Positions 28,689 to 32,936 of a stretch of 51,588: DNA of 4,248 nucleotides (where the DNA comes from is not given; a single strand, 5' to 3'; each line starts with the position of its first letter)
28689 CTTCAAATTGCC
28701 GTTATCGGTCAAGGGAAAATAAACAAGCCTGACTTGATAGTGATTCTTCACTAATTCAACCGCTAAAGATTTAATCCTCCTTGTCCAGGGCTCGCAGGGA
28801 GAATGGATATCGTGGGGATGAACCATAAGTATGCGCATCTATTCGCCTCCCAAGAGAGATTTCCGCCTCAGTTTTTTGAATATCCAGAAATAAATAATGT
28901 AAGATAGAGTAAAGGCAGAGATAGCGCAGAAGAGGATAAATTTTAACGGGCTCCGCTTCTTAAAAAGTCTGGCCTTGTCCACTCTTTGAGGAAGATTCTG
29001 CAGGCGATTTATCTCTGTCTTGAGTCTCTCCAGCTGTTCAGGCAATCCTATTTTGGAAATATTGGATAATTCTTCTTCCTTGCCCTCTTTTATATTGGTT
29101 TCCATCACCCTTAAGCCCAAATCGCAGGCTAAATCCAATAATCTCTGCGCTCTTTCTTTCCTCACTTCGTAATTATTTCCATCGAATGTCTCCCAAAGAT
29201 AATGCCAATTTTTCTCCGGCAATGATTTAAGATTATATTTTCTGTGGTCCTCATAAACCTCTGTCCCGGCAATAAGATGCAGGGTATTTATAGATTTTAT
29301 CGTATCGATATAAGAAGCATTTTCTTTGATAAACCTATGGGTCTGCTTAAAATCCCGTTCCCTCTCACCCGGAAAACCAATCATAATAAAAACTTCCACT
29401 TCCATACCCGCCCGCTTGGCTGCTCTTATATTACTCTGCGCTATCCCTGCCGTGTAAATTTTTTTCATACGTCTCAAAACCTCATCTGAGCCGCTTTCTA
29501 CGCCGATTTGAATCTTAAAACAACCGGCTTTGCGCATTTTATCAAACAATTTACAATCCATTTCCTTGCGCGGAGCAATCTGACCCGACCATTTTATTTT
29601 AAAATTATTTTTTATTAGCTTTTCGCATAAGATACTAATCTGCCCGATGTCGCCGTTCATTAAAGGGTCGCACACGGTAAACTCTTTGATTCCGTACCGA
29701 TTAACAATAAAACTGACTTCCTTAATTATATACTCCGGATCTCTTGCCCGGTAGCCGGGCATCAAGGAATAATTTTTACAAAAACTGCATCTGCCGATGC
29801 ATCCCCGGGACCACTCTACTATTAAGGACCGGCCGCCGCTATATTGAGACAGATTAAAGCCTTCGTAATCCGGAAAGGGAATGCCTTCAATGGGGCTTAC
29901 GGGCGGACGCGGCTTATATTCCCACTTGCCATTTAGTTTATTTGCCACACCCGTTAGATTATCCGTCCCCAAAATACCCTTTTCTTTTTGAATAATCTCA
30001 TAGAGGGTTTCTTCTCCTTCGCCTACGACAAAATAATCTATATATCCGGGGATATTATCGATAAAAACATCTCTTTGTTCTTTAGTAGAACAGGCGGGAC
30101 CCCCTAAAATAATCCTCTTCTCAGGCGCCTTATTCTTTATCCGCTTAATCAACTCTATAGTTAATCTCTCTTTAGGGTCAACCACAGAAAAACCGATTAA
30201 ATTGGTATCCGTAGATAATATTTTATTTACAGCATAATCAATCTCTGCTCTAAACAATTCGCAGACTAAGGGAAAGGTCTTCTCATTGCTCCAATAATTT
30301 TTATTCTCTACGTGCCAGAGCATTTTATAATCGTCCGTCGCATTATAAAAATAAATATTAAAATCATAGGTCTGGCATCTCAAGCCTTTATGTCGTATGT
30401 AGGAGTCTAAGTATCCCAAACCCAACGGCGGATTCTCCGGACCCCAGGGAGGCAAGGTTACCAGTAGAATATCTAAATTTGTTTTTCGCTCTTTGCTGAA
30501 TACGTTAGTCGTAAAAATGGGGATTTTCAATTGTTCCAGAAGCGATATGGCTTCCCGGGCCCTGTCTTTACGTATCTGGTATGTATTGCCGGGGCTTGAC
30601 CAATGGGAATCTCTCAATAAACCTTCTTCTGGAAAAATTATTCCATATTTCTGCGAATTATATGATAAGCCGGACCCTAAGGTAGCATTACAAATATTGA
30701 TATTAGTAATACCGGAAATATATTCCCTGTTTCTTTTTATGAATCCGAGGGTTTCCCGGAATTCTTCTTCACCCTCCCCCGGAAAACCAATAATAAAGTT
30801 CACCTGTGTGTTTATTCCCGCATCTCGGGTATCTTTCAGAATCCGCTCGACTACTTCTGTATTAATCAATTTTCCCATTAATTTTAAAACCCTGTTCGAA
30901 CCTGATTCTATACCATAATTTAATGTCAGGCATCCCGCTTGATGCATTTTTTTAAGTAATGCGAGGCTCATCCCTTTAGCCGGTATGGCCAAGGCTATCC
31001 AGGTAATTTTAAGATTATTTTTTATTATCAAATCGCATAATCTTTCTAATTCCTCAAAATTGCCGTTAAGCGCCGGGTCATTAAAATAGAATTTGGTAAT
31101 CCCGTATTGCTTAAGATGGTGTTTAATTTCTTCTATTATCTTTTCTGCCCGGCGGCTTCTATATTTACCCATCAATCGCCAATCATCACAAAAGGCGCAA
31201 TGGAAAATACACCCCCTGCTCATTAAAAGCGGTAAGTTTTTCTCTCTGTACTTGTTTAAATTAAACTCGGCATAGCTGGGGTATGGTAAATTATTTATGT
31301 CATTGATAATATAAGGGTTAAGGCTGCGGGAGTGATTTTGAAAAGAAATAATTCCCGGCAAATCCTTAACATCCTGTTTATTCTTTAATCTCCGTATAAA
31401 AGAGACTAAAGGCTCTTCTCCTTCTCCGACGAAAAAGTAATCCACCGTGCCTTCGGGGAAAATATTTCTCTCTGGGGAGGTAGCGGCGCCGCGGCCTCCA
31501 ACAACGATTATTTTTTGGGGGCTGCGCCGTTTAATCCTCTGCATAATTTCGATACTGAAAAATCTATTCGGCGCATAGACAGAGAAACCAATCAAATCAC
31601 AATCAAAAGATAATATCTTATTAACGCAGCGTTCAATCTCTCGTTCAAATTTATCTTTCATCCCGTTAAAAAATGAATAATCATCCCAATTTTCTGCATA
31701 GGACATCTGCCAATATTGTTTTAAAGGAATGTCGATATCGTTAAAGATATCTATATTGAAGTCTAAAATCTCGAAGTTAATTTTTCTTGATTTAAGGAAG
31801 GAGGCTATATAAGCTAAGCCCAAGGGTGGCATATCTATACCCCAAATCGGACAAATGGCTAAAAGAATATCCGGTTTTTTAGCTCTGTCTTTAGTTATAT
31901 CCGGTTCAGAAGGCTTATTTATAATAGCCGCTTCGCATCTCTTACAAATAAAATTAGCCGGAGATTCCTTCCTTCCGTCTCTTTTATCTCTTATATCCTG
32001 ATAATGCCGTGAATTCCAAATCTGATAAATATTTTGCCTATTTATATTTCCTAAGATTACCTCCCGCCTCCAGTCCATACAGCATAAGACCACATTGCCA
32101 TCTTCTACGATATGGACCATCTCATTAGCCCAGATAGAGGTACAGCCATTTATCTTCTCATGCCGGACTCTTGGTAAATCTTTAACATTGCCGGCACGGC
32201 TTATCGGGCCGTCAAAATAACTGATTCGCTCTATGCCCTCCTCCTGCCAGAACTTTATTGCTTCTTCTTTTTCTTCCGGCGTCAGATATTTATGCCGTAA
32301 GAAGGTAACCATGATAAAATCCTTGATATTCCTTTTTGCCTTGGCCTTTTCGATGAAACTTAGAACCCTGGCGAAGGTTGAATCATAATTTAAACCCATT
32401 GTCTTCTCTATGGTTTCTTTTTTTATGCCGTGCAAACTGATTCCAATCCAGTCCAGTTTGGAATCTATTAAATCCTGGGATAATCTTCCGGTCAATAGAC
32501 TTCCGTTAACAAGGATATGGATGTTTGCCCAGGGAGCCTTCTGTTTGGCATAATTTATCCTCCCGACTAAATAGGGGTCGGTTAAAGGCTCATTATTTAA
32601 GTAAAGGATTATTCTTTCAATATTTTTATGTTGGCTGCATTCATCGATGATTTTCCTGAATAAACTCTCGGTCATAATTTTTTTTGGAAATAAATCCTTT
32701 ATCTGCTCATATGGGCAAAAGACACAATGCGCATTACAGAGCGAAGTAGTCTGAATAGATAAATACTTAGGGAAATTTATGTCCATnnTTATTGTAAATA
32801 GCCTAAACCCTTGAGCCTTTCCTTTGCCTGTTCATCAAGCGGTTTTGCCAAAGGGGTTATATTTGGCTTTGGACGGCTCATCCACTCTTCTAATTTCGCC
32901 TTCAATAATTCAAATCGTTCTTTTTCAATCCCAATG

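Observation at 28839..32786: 1315-aa hetero-fusion of one SPASM-type and two class-B (B12) rSAM modules, tail-anchored to the membrane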

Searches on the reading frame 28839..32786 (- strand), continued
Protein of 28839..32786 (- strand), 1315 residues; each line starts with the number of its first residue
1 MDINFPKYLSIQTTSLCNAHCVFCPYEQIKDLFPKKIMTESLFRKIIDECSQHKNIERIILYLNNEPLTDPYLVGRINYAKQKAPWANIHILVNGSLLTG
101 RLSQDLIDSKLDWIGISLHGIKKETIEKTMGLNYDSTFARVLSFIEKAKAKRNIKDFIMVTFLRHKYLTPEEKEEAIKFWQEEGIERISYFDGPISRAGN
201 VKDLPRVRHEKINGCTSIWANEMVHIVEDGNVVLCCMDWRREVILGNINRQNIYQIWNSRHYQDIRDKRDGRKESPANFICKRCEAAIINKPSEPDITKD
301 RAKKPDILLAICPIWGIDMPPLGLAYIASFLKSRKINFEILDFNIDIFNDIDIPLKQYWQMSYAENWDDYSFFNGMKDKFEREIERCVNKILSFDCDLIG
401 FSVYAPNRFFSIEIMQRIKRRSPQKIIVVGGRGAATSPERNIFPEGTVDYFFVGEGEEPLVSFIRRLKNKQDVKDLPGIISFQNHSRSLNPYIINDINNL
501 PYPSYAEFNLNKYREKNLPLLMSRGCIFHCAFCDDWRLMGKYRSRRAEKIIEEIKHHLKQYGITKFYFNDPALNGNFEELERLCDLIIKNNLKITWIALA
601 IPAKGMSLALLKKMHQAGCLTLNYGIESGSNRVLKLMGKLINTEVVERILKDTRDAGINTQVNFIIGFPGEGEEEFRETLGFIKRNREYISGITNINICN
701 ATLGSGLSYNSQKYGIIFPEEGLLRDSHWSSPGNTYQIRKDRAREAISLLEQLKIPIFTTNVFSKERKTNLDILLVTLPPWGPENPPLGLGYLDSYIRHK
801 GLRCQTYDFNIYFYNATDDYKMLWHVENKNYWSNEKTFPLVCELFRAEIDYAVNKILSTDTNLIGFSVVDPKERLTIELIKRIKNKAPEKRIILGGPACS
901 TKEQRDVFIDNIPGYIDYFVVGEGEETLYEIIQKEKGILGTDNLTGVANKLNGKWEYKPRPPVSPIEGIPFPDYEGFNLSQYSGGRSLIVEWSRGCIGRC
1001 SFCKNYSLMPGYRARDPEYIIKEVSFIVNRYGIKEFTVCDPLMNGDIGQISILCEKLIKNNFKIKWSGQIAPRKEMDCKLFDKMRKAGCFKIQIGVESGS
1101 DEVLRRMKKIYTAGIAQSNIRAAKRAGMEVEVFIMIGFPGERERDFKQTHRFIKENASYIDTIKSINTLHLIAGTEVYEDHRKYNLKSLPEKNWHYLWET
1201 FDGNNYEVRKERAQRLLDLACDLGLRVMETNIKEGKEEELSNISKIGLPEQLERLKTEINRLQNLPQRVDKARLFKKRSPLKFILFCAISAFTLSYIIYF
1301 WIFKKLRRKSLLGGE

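Call 18: find_encoding_contigs(protein=P0022, flank=10000, max_places=1)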
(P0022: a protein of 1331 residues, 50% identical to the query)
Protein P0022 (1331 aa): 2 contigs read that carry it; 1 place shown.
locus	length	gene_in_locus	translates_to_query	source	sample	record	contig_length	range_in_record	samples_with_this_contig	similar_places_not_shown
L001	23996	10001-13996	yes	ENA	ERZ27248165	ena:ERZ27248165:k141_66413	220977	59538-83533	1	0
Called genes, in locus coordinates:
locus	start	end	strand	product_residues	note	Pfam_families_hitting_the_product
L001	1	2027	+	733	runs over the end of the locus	PF04055:Radical_SAM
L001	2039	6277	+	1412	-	PF04055:Radical_SAM, PF13353:Fer4_12 (faint), PF13186:SPASM, PF04055:Radical_SAM, PF13186:SPASM (weak), PF04055:Radical_SAM, PF13186:SPASM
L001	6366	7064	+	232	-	PF00535:Glycos_transf_2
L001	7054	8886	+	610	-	-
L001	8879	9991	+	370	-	PF04055:Radical_SAM, PF13353:Fer4_12 (weak), PF13186:SPASM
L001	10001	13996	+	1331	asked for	PF04055:Radical_SAM, PF13186:SPASM, PF02310:B12-binding, PF19864:Radical_SAM_N2 (faint), PF04055:Radical_SAM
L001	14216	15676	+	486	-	PF13231:PMT_2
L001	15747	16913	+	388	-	PF13439:Glyco_transf_4, PF00534:Glycos_transf_1, PF13692:Glyco_trans_1_4, PF13524:Glyco_trans_1_2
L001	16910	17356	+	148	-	PF05157:MshEN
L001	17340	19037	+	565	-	PF05157:MshEN, PF00437:T2SSE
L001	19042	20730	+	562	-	PF05157:MshEN, PF00437:T2SSE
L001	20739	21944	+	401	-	PF28597:T2SSF_N, PF00482:T2SSF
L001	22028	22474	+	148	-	PF07963:N_methyl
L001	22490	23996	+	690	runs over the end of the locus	PF13231:PMT_2 (weak), PF00515:TPR_1 (weak), PF07719:TPR_2 (weak), PF14559:TPR_19, PF23914:TPR_CcmH_CycH (weak), PF25060:ARM_TT21_2nd (weak), PF25063:ARM_TT21_C (weak), PF13414:TPR_11, +22 more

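Call 19: find_encoding_contigs(protein=P0053, flank=10000, max_places=1)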
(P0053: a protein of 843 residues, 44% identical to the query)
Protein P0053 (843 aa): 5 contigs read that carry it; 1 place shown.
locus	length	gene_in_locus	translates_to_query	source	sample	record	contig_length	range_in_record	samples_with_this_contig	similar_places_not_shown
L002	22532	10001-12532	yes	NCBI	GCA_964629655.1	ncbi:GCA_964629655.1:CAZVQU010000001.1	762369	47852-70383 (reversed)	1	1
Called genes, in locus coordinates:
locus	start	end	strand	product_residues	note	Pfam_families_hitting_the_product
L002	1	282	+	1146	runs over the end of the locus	PF00005:ABC_tran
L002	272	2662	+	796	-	PF04055:Radical_SAM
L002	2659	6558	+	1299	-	PF04055:Radical_SAM, PF13353:Fer4_12 (faint), PF13186:SPASM, PF04055:Radical_SAM, PF13186:SPASM (weak), PF04055:Radical_SAM, PF13186:SPASM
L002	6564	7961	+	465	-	PF04055:Radical_SAM (weak)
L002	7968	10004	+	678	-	PF02310:B12-binding, PF04055:Radical_SAM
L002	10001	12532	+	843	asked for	PF04055:Radical_SAM, PF13186:SPASM, PF02310:B12-binding (weak), PF04055:Radical_SAM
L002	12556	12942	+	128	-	-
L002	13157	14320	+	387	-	PF13439:Glyco_transf_4, PF00534:Glycos_transf_1, PF13692:Glyco_trans_1_4, PF13524:Glyco_trans_1_2 (weak)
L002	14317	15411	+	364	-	PF13439:Glyco_transf_4 (faint), PF00534:Glycos_transf_1, PF13692:Glyco_trans_1_4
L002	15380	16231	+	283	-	PF00535:Glycos_transf_2, PF10111:Glyco_tranf_2_2, PF13641:Glyco_tranf_2_3, PF13632:Glyco_trans_2_3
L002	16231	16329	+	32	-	-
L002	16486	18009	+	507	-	PF04055:Radical_SAM, PF13353:Fer4_12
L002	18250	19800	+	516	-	PF02310:B12-binding, PF04055:Radical_SAM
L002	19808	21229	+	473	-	PF02310:B12-binding, PF04055:Radical_SAM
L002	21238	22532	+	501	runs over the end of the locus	PF02310:B12-binding, PF04055:Radical_SAM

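Call 20: find_encoding_contigs(protein=P0023, flank=10000, max_places=1)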
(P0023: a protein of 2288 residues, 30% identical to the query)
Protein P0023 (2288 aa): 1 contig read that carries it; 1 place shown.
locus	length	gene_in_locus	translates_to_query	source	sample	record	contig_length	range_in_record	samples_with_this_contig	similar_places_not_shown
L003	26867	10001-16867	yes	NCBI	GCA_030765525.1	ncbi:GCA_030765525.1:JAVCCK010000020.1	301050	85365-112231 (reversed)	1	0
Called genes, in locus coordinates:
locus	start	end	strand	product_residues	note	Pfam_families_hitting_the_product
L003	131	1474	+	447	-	PF20030:bpMoxR, PF07728:AAA_5, PF17868:AAA_lid_8 (weak)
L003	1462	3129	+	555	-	PF05762:VWA_CoxE (weak), PF13519:VWA_2 (weak)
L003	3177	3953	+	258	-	PF12146:Hydrolase_4 (weak), PF00561:Abhydrolase_1, PF12697:Abhydrolase_6, PF06821:Ser_hydrolase (faint)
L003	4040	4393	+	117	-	-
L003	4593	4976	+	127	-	PF12680:SnoaL_2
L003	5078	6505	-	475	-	PF02310:B12-binding, PF04055:Radical_SAM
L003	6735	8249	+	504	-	PF01743:PolyA_pol, PF12627:PolyA_pol_RNAbd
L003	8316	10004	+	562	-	PF02543:Carbam_trans_N, PF16861:Carbam_trans_C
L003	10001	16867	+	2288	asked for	PF04055:Radical_SAM, PF13186:SPASM, PF04055:Radical_SAM, PF02310:B12-binding, PF04055:Radical_SAM, PF02310:B12-binding, PF04055:Radical_SAM, PF02310:B12-binding, +3 more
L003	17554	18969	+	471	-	PF03062:MBOAT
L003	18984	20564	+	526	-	PF13472:Lipase_GDSL_2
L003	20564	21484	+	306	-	PF00070:Pyr_redox (faint), PF01494:FAD_binding_3 (weak), PF02254:TrkA_N (weak), PF02558:ApbA, PF03807:F420_oxidored (weak), PF08546:ApbA_C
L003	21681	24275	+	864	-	-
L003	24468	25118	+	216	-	PF03364:Polyketide_cyc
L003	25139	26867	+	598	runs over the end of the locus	PF00009:GTP_EFTU, PF03144:GTP_EFTU_D2, PF22042:EF-G_D2 (weak), PF14492:EFG_III (weak), PF00679:EFG_C, PF06421:LepA_C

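Call 25: find_encoding_contigs(protein=P0001, flank=1000, max_places=2)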
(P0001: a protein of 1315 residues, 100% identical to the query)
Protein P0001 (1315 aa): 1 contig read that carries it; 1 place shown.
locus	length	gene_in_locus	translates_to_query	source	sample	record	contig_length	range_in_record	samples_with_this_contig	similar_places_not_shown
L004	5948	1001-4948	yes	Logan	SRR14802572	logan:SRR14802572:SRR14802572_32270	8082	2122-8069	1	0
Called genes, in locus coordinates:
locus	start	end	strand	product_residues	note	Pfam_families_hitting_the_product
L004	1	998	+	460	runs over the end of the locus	PF00884:Sulfatase, PF01663:Phosphodiest (weak), PF16347:SGSH_C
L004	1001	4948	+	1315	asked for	PF04055:Radical_SAM, PF13186:SPASM, PF02310:B12-binding, PF19864:Radical_SAM_N2 (faint), PF04055:Radical_SAM, PF02310:B12-binding (weak), PF04055:Radical_SAM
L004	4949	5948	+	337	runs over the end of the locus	?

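Call 26: find_encoding_contigs(protein=P0004, flank=10000, max_places=1)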
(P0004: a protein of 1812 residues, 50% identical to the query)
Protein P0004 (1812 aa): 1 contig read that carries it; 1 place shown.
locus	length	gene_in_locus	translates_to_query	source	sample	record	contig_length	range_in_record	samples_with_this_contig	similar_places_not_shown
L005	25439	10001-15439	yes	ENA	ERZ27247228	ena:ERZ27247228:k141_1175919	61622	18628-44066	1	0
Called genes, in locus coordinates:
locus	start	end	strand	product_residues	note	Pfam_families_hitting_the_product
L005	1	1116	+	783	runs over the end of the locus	PF04055:Radical_SAM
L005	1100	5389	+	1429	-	PF04055:Radical_SAM, PF13353:Fer4_12 (faint), PF13186:SPASM, PF04055:Radical_SAM, PF13186:SPASM, PF04055:Radical_SAM, PF13186:SPASM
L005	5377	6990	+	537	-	PF13231:PMT_2, PF02366:PMT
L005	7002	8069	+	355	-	PF04055:Radical_SAM, PF13186:SPASM (weak)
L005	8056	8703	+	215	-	PF01066:CDP-OH_P_transf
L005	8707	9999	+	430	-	PF00884:Sulfatase, PF01663:Phosphodiest, PF01676:Metalloenzyme (weak), PF16347:SGSH_C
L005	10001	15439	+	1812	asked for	PF04055:Radical_SAM, PF13186:SPASM, PF19864:Radical_SAM_N2 (faint), PF04055:Radical_SAM, PF02310:B12-binding, PF04055:Radical_SAM, PF02310:B12-binding, PF04055:Radical_SAM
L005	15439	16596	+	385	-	PF13439:Glyco_transf_4, PF13579:Glyco_trans_4_4 (faint), PF00534:Glycos_transf_1, PF13692:Glyco_trans_1_4, PF13524:Glyco_trans_1_2 (weak)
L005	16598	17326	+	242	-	PF00535:Glycos_transf_2, PF10111:Glyco_tranf_2_2 (weak)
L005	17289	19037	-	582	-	PF02366:PMT (weak), PF13231:PMT_2 (weak)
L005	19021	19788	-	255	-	PF01209:Ubie_methyltran, PF02353:CMAS, PF03848:TehB, PF13489:Methyltransf_23, PF05175:MTS, PF13847:Methyltransf_31, PF08241:Methyltransf_11, PF08242:Methyltransf_12, +3 more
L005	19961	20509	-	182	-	PF04055:Radical_SAM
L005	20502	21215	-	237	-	PF02310:B12-binding, PF04055:Radical_SAM (faint)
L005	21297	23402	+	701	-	PF01564:Spermine_synth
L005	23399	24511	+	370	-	PF00534:Glycos_transf_1, PF13692:Glyco_trans_1_4, PF13524:Glyco_trans_1_2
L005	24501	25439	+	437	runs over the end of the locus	PF00884:Sulfatase, PF01663:Phosphodiest (faint), PF16347:SGSH_C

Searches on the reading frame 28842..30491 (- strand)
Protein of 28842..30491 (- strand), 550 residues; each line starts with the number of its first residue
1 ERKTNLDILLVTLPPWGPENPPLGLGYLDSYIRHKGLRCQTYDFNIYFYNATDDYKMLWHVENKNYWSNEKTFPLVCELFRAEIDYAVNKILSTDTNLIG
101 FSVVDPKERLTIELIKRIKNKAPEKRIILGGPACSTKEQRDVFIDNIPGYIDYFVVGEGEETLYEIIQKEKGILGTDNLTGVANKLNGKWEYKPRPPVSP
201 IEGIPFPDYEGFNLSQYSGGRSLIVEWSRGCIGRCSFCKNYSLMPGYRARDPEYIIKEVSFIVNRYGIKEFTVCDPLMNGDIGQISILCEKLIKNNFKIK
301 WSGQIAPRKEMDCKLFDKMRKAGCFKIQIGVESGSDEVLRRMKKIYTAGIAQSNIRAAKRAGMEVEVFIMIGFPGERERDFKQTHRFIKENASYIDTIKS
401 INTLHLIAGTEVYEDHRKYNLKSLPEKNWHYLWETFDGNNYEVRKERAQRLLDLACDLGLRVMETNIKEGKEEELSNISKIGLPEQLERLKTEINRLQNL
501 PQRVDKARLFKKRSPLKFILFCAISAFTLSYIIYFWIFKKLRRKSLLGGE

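Call 32: search_protein_families(library=ncbifam, proteins=[window:28842-30491:-], max_evalue=0.00001)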
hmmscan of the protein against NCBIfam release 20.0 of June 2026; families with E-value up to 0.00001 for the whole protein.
window:28842-30491:- (550 aa): 27 families (the best 25 are shown)
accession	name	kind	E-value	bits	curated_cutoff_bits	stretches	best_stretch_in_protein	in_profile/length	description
TIGR03975.1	rSAM_ocin_1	subfamily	3.9e-44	151.2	281.85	1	70-389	103-428/606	RiPP maturation radical SAM C-methyltransferase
TIGR04479.1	bcpD_PhpK_rSAM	subfamily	3.3e-33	114.8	600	1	78-422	93-437/504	PhpK family radical SAM P-methyltransferase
TIGR02026.1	BchE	equivalog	1.7e-31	109.7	481.35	1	93-390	61-364/497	magnesium-protoporphyrin IX monomethyl ester anaerobic oxidative cyclase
NF050148.1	rSAM_ApyD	equivalog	3.7e-29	101.6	750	1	87-416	66-393/645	RiPP biosynthesis radical SAM protein ApyD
TIGR04072.2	rSAM_ladder_B12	equivalog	2.6e-26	92.3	360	1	113-385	88-343/443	lipid biosynthesis B12-binding/radical SAM protein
TIGR04013.1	B12_SAM_MJ_1487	hypoth_equivalog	1.4e-23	83.4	251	2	58-264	2-194/382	TIGR04013 family B12-binding domain/radical SAM domain-containing protein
NF038361.1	rSAM_Sden_1168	equivalog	5.8e-23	81.2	575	1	89-414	134-471/560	Sden_1168 family B12-binding radical SAM P-methyltransferase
TIGR04014.1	B12_SAM_MJ_0865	equivalog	9e-23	80.7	360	2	319-392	264-337/434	methyl-coenzyme M reductase glutamine C-methyltransferase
TIGR03471.1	HpnJ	equivalog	1.6e-22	80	577.6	1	97-416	70-387/472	hopanoid biosynthesis associated radical SAM protein HpnJ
TIGR04385.1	B12_rSAM_cofa1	equivalog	7.9e-20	71.5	450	1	115-404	90-377/438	B12 lower ligand biosynthesis radical SAM protein BzaD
TIGR00089.1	TIGR00089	subfamily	2.9e-17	62.6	251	1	161-390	83-317/429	MiaB/RimO family radical SAM methylthiotransferase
NF040542.1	rSAM_RCCLKC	equivalog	2.1e-13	50.3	450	1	91-438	46-398/423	arsinothricin biosynthesis radical SAM protein ArsL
TIGR01579.1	MiaB-like-C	equivalog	2.3e-13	50.2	357.05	1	109-390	50-317/416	tRNA (N(6)-L-threonylcarbamoyladenosine(37)-C(2))-methylthiotransferase MtaB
TIGR01574.1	miaB-methiolase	equivalog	4.6e-12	45.7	355.3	1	217-390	139-324/437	tRNA (N6-isopentenyl adenosine(37)-C2)-methylthiotransferase MiaB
TIGR04367.1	HpnR_B12_rSAM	equivalog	9e-12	44.3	650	1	111-416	77-373/490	hopanoid C-3 methylase HpnR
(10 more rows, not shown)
